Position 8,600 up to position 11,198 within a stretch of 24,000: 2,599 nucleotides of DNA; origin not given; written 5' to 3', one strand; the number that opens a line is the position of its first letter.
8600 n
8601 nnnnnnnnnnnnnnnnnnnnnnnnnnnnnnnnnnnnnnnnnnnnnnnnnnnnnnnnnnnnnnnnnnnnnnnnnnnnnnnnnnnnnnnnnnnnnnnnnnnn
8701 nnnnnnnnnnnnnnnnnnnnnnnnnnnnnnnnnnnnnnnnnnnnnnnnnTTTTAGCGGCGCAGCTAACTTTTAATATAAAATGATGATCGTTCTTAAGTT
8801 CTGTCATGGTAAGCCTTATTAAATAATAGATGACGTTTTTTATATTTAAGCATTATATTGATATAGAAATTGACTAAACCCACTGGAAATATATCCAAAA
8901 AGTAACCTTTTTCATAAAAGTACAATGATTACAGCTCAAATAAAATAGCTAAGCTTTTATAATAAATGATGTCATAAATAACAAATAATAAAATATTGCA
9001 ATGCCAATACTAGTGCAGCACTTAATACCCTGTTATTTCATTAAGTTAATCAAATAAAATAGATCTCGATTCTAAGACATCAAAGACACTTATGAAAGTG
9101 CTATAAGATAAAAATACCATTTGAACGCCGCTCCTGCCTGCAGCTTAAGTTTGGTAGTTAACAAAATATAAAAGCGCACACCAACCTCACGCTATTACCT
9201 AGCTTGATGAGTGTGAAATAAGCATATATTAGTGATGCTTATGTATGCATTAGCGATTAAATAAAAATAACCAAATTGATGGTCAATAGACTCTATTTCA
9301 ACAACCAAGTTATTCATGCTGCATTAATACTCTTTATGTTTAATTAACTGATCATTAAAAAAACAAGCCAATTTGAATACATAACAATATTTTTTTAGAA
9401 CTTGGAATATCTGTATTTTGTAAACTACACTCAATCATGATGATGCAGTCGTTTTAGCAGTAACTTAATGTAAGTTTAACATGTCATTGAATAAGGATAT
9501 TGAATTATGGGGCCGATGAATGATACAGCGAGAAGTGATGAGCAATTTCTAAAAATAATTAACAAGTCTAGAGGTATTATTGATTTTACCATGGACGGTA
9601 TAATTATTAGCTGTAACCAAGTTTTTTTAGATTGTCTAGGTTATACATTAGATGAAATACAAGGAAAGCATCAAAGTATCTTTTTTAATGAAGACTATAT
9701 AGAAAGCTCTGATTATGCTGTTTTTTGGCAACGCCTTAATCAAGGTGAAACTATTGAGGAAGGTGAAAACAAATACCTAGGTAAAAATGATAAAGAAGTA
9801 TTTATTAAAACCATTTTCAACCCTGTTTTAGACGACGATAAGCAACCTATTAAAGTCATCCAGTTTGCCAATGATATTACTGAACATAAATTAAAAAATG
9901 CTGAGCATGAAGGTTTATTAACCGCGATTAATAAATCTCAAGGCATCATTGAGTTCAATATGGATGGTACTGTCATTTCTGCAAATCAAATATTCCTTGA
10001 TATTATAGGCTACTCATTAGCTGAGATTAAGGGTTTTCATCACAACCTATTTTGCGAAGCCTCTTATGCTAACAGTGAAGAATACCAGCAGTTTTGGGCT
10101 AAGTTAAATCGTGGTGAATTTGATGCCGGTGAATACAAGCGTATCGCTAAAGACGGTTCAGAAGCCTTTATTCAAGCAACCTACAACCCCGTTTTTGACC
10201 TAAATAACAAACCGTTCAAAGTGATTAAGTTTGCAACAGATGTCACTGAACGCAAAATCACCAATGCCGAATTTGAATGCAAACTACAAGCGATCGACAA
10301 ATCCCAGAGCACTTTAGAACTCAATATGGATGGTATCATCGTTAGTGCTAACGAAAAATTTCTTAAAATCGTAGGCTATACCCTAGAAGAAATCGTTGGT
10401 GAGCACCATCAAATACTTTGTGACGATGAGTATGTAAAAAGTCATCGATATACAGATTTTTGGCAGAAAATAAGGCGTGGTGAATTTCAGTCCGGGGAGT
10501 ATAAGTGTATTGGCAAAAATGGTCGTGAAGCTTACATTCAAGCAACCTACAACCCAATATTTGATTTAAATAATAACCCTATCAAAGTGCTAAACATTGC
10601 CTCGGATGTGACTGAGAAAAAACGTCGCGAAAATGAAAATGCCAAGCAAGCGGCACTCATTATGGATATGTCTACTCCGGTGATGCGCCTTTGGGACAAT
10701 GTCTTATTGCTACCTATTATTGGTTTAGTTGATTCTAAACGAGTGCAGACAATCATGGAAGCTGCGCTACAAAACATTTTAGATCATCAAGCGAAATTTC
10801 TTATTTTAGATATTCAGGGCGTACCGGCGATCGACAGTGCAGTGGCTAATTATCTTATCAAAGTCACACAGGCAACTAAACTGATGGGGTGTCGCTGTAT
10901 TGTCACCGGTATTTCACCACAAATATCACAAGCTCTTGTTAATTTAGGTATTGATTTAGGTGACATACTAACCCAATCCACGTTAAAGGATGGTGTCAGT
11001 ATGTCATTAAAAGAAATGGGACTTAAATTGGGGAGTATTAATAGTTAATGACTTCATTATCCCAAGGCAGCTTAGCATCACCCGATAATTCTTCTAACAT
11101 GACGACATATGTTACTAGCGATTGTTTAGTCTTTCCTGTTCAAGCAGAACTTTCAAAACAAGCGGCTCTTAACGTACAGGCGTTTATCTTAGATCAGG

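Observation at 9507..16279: Stressosome-type RsbR-RsbS-RsbT-RsbX module wired to a hybrid-kinase/Hpt phosphorelay and an HD-GYP c-di-GMP phosphodiesterase rather than a sigma factor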

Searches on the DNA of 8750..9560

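Call 66: search_rna_families(source=window, start=8750, end=9560, threshold=evalue, max_evalue=1)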
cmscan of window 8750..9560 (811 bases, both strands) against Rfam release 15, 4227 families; matches with E-value up to 1: 0.
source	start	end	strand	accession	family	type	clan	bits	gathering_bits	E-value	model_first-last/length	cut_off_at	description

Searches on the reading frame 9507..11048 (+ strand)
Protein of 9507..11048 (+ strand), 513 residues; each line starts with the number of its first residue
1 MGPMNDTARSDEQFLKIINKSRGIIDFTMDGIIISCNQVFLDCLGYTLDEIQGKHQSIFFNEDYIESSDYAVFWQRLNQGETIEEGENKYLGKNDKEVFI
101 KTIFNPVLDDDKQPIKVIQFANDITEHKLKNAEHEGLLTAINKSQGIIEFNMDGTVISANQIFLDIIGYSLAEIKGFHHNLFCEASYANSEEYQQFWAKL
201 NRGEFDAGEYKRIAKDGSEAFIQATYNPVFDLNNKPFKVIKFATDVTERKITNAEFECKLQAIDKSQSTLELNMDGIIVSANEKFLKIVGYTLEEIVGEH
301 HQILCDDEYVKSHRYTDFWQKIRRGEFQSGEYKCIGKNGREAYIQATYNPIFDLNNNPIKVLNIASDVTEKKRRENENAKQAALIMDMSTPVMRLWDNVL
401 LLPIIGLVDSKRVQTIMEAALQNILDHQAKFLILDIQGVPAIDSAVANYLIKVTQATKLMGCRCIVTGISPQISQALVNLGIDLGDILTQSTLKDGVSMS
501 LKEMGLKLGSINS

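Call 3: search_protein_families(library=pfam, proteins=[window:9507-11048:+], max_evalue=0.01)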
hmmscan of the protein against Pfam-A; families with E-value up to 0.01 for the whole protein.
window:9507-11048:+ (513 aa): 7 families
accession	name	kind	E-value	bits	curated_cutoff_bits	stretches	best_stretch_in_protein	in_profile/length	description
PF08447.18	PAS_3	-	4e-39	133.2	25.6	3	279-363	2-87/89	PAS fold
PF13426.13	PAS_9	-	3.5e-37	127.3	27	3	269-370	4-103/103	PAS domain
PF08448.16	PAS_4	-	5.2e-36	123.7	23.1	3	268-373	7-110/110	PAS fold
PF00989.32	PAS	-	3.8e-19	69.2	22.6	2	24-124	14-113/113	PAS fold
PF01740.26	STAS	-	1.3e-12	47.8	22.6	1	395-483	6-94/106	STAS domain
PF13188.13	PAS_8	-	1.4e-08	34.7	21.8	0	275-307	20-53/65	PAS domain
PF01653.23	DNA_ligase_aden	-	0.003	17.6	27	0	12-47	202-238/253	NAD-dependent DNA ligase adenylation domain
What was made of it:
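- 9507..11048 (+): rsbR-like co-antagonist, 513 aa. It has three tandem PAS repeats (about 9534-9899, 9900-10265, 10266-10631) and a C-terminal STAS domain (about 10659-11021). The phospho-acceptors are T390 (10674-10676) and S444 (10836-10838). Pfam finds PAS_3/PAS_9/PAS_4 x3 and STAS (call 3).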

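Call 4: search_protein_families(library=ncbifam, proteins=[window:9507-11048:+], max_evalue=0.01)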
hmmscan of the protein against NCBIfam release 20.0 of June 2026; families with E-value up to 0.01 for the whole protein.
window:9507-11048:+ (513 aa): 17 families
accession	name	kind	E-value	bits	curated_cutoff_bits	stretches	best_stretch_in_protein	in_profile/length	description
TIGR00229.1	sensory_box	domain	5.5e-47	159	22.9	3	264-377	12-125/126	PAS domain S-box protein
NF052652.1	YtvA_fam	equivalog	2.5e-36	125.5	250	1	275-495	22-241/243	YtvA family blue-light photoreceptor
NF008467.0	PRK11359.1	equivalog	9.5e-30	103.2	857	3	15-146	140-270/800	oxygen-sensing cyclic-di-GMP phosphodiesterase DosP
TIGR02938.1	nifL_nitrog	equivalog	2.4e-17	62.6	242.45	2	277-386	25-133/494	nitrogen fixation negative regulator NifL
NF008468.0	PRK11360.1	equivalog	3.9e-14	51.9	646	1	270-382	282-391/616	two-component system sensor histidine kinase AtoS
NF045675.1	PhdiestaseDibA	equivalog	1.1e-12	47.1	980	2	270-380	92-201/623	phosphodiesterase DibA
NF052306.1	BluLightHisKinLov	equivalog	8.9e-11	41.2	450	1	275-388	44-156/334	blue-light-activated histidine kinase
NF007298.0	PRK09776.1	equivalog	1.5e-09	36.3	1135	1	10-259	300-554/1111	diguanylate cyclase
NF010077.0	PRK13559.1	subfamily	2.9e-08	33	361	1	275-395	65-184/364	hypothetical protein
TIGR02040.1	PpsR-CrtJ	equivalog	1.1e-06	28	275.4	1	104-170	221-288/442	transcriptional regulator PpsR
NF010076.0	PRK13557.1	subfamily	4.9e-06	25.2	631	0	275-386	52-160/540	histidine kinase famiy protein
NF053781.1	cdiGMPphdstlr2612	equivalog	7.1e-06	23.9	1600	1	189-374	646-832/1268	Tlr1612 family c-di-GMP phosphodiesterase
NF052574.1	HisKinEspCMyxo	equivalog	7.4e-05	21.1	1200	0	277-373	309-403/785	serine histidine kinase EspC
TIGR02886.1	spore_II_AA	equivalog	0.00068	19.6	114.75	1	396-477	6-87/106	anti-sigma F factor antagonist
NF052573.1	HisKinEspAMyxo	equivalog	0.0019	16.3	1400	0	109-255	228-374/755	serine histidine kinase EspA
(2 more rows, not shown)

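Call 6: search_solved_structures(query=window:9507-11048:+, show_alignments=3, max_evalue=0.001)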
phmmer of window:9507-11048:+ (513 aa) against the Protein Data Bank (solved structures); distinct sequences matched with E-value up to 0.001: 24.
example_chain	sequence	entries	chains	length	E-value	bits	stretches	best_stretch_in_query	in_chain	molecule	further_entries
7o0i_B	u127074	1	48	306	1.9e-39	138.7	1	378-510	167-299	Anti-anti-sigma factor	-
6qcm_CD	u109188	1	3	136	2.4e-26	95.5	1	381-501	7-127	RsbR protein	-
6qcm_CB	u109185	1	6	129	5.6e-26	94.3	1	385-501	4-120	RsbR protein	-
6qcm_AB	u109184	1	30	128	7.3e-26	93.9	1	385-501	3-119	RsbR protein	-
9o3z_A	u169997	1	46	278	7.7e-26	93.9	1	380-501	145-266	RsbR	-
9o3o_A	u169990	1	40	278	7.7e-26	93.9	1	380-501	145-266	STAS domain-containing protein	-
9o4r_A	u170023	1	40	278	7.8e-26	93.8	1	380-501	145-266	RsbR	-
7b0u_A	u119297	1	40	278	7.9e-26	93.8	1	380-501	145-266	RsbR protein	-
9o5l_A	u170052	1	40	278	9.9e-26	93.5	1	380-501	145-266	STAS domain-containing protein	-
9o4h_A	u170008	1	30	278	9.9e-26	93.5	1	380-501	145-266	RsbR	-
2mwg_A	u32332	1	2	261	1.8e-17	66.3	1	275-498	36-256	Blue-light photoreceptor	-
6qcm_AD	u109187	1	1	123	5.9e-17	64.5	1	381-472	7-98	RsbR protein,RsbR protein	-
6jhk_A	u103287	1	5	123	8.6e-13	50.8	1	390-505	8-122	RsbS negative regulator of sigma-B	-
3ewk_A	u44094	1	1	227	4.1e-12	48.6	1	151-304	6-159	Sensor protein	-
6qcm_A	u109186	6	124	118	5.4e-12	48.2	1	388-505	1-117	RsbS protein | RsbT antagonist protein RsbS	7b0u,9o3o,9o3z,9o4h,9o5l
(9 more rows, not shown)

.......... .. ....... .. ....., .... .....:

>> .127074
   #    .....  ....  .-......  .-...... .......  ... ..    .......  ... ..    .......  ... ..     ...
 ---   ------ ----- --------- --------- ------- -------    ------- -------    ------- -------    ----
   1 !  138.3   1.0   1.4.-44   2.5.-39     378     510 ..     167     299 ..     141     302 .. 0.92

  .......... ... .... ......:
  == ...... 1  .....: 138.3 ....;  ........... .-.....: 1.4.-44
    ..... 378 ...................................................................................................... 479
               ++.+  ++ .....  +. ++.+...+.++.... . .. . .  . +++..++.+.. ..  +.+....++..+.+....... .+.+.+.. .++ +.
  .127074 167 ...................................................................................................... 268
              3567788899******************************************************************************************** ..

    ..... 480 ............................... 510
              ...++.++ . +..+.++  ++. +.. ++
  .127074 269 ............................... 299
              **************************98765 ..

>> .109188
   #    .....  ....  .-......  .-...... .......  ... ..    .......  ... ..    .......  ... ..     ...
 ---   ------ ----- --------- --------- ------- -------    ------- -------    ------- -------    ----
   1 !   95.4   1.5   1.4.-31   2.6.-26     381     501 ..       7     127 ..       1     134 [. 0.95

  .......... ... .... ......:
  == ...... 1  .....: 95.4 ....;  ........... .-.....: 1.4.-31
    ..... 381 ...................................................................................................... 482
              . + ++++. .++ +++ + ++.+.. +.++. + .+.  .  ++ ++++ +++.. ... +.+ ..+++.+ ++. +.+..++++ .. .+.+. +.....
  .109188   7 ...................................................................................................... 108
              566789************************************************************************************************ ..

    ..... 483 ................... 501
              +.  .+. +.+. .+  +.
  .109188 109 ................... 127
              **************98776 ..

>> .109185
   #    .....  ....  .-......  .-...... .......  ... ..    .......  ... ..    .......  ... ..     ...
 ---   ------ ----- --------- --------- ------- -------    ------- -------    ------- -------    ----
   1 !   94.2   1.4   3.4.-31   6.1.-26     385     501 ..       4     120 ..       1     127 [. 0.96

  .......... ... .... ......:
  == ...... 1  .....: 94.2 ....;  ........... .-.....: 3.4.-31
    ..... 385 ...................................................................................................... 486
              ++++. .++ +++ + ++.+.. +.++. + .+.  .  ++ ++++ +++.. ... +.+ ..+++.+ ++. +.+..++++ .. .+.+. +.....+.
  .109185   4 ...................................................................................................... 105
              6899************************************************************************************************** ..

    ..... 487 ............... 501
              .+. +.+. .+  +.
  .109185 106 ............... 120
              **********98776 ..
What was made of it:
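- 9507..11048 (+): The best PDB match of the STAS domain is V. vulnificus stressosome RsbR, 7O0I, E 1.9e-39 (call 6).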

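Call 17: find_homologous_proteins(query=window:9507-11048:+, max_evalue=1e-10)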
Query window:9507-11048:+ (513 aa): 7847 proteins with E <= 1e-10 among 8000 candidates; the best 120 are listed.
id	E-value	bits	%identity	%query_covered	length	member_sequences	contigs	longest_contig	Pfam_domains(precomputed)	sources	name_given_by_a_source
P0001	0.0e+0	1645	64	96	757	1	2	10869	PF08447.19,PF13426.14,PF13188.14,PF01740.27,PF01653.24,PF08448.17,PF07927.18,PF00989.32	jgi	jgi:methyl-accepting chemotaxis protein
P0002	0.0e+0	1225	70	96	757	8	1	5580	PF08447.19,PF13426.14,PF13188.14,PF01740.27,PF08448.17,PF00989.32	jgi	jgi:methyl-accepting chemotaxis protein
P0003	0.0e+0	1209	50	70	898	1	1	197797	PF00015.27,PF08447.19,PF13426.14,PF13188.14,PF08448.17,PF11964.14,PF00989.32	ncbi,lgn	-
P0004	0.0e+0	1190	49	75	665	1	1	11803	PF08447.19,PF13426.14,PF13188.14,PF08448.17,PF00989.32,PF27192.1,PF24990.1,PF06874.17,PF14183.12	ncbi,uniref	ncbi:PAS domain-containing protein, partial [Vibrio caribbeanicus]|uniref:PAS domain-containing prot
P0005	0.0e+0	1155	70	96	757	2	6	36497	PF08447.19,PF13426.14,PF13188.14,PF01740.27,PF08448.17,PF00989.32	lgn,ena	-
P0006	0.0e+0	1155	100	100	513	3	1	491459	PF08447.19,PF13426.14,PF13188.14,PF01740.27,PF08448.17,PF00989.32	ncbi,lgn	ncbi:PAS domain S-box protein [Gammaproteobacteria bacterium AS21]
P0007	0.0e+0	1120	43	76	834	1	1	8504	PF00015.27,PF08447.19,PF13426.14,PF13188.14,PF08448.17,PF00989.32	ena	-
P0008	0.0e+0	1056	47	70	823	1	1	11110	PF00015.27,PF08447.19,PF13426.14,PF13188.14,PF08448.17,PF00989.32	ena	-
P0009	0.0e+0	1025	45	72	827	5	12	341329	PF00015.27,PF08447.19,PF13426.14,PF13188.14,PF08448.17,PF00989.32,PF24990.1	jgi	jgi:methyl-accepting chemotaxis protein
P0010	0.0e+0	1009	67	96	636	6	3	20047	PF08447.19,PF13426.14,PF13188.14,PF01740.27,PF08448.17,PF00989.32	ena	-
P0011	3.3e-290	981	47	70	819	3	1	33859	PF00015.27,PF08447.19,PF13426.14,PF13188.14,PF08448.17,PF00989.32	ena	-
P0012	1.8e-288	975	47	69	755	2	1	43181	PF00015.27,PF08447.19,PF13426.14,PF13188.14,PF08448.17,PF00989.32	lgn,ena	-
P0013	1.1e-287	972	83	100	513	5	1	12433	PF08447.19,PF13426.14,PF13188.14,PF01740.27,PF08670.18,PF08448.17,PF00989.32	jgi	-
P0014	8.8e-283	956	46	75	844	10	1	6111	PF00015.27,PF08447.19,PF13426.14,PF13188.14,PF08448.17,PF00989.32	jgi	jgi:methyl-accepting chemotaxis protein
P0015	1.4e-282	956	51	70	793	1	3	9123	PF00015.27,PF08447.19,PF13426.14,PF13188.14,PF24820.2,PF26884.1,PF08448.17,PF00989.32,PF06874.17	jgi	jgi:methyl-accepting chemotaxis protein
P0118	4.4e-208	710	53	97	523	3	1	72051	PF08447.19,PF13426.14,PF13188.14,PF01740.27,PF08670.18,PF08448.17,PF00989.32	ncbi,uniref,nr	ncbi:PAS domain-containing protein [Vibrio pectenicida]|uniref:PAS domain-containing protein n=1 Tax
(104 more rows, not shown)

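Call 18: find_encoding_contigs(protein=P0118, flank=8000, max_places=2)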
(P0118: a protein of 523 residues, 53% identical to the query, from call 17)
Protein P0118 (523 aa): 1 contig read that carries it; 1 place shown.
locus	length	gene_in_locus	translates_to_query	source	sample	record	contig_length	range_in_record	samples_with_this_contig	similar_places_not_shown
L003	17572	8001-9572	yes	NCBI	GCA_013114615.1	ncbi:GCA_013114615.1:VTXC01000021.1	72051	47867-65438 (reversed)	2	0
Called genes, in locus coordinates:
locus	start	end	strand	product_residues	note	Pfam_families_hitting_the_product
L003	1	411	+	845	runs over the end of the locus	PF08329:ChitinaseA_N, PF00801:PKD (faint), PF00704:Glyco_hydro_18, PF22352:K319L-like_PKD, PF21027:Sde0182_C (faint), PF18911:PKD_4 (weak), PF02839:CBM_5_12 (weak)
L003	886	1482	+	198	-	PF00925:GTP_cyclohydro2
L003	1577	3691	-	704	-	PF02463:SMC_N (weak), PF00664:ABC_membrane, PF00005:ABC_tran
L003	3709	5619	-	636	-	PF16448:LapD_MoxY_N, PF00990:GGDEF, PF00563:EAL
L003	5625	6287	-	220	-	PF06035:Peptidase_C93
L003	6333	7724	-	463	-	PF25919:BSH_CusB (faint), PF25917:BSH_RND (faint), PF25984:BSH_YknX (weak), PF25994:HH_AprE, PF26002:Beta-barrel_AprE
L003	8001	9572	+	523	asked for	PF08448:PAS_4, PF13426:PAS_9, PF08447:PAS_3, PF08448:PAS_4, PF13426:PAS_9, PF08447:PAS_3, PF08448:PAS_4, PF13426:PAS_9, +6 more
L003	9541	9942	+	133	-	PF01740:STAS, PF13466:STAS_2 (weak)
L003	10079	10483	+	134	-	PF13581:HATPase_c_2, PF02518:HATPase_c (weak)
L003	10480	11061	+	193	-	PF07228:SpoIIE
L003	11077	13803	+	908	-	PF00512:HisKA, PF02518:HATPase_c, PF00072:Response_reg, PF01627:Hpt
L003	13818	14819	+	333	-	PF00072:Response_reg, PF13487:HD_5, PF01966:HD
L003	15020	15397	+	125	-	PF00903:Glyoxalase (weak)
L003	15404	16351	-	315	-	-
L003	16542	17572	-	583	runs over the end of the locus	PF12793:SgrR_N, PF00496:SBP_bac_5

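Call 19: find_encoding_contigs(protein=P0005, flank=8000, max_places=2)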
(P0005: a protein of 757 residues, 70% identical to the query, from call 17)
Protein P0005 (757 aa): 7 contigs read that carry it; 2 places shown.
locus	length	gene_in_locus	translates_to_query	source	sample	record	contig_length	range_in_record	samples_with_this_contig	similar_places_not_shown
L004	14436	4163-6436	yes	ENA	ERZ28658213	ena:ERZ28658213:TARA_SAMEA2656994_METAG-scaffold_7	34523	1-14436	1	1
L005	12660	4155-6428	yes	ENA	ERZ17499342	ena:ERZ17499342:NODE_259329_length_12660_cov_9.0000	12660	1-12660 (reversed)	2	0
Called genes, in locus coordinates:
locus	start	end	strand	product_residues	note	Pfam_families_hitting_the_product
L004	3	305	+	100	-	?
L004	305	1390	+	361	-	PF02463:SMC_N, PF13175:AAA_15, PF13476:AAA_23, PF13555:AAA_29 (faint), PF13304:AAA_21 (weak)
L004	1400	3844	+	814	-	PF02518:HATPase_c, PF00204:DNA_gyraseB, PF01751:Toprim, PF21249:GyrB_hook, PF18053:GyrB_insert, PF00986:DNA_gyraseB_C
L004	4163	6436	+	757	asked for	PF00989:PAS, PF08448:PAS_4, PF13426:PAS_9, PF08447:PAS_3, PF08448:PAS_4, PF08447:PAS_3, PF13426:PAS_9, PF08447:PAS_3, +11 more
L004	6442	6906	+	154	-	PF01740:STAS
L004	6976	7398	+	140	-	PF13581:HATPase_c_2, PF02518:HATPase_c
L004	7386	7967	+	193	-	PF07228:SpoIIE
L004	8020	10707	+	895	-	PF00512:HisKA, PF02518:HATPase_c, PF00072:Response_reg, PF01627:Hpt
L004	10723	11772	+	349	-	PF00072:Response_reg, PF13487:HD_5, PF01966:HD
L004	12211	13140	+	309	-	PF02091:tRNA-synt_2e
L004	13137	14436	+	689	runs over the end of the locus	PF02092:tRNA_synt_2f, PF05746:DALR_1 (weak)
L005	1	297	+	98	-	?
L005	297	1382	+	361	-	PF02463:SMC_N, PF13175:AAA_15, PF13476:AAA_23, PF13555:AAA_29 (faint), PF13304:AAA_21 (weak)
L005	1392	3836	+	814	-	PF02518:HATPase_c, PF00204:DNA_gyraseB, PF01751:Toprim, PF21249:GyrB_hook, PF18053:GyrB_insert, PF00986:DNA_gyraseB_C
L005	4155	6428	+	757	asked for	PF00989:PAS, PF08448:PAS_4, PF13426:PAS_9, PF08447:PAS_3, PF08448:PAS_4, PF08447:PAS_3, PF13426:PAS_9, PF08447:PAS_3, +11 more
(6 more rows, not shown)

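Call 20: find_encoding_contigs(protein=P0013, flank=8000, max_places=2)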
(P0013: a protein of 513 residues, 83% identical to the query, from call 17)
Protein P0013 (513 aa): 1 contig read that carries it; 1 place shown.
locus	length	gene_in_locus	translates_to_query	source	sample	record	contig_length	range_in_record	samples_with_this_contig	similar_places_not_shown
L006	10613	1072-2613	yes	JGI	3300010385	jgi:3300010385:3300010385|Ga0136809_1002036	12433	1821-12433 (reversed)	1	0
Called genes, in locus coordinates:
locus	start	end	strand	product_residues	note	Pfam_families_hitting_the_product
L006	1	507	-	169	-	?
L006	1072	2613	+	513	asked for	PF08447:PAS_3, PF13426:PAS_9, PF08448:PAS_4, PF13426:PAS_9, PF08447:PAS_3, PF08448:PAS_4, PF13426:PAS_9, PF08447:PAS_3, +6 more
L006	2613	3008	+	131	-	PF01740:STAS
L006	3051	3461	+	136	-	PF13581:HATPase_c_2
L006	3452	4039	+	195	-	PF07228:SpoIIE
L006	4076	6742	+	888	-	PF00512:HisKA, PF02518:HATPase_c, PF00072:Response_reg, PF01627:Hpt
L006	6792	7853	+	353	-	PF00072:Response_reg, PF13487:HD_5, PF01966:HD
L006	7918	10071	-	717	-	PF00990:GGDEF, PF00563:EAL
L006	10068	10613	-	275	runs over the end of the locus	PF00497:SBP_bac_3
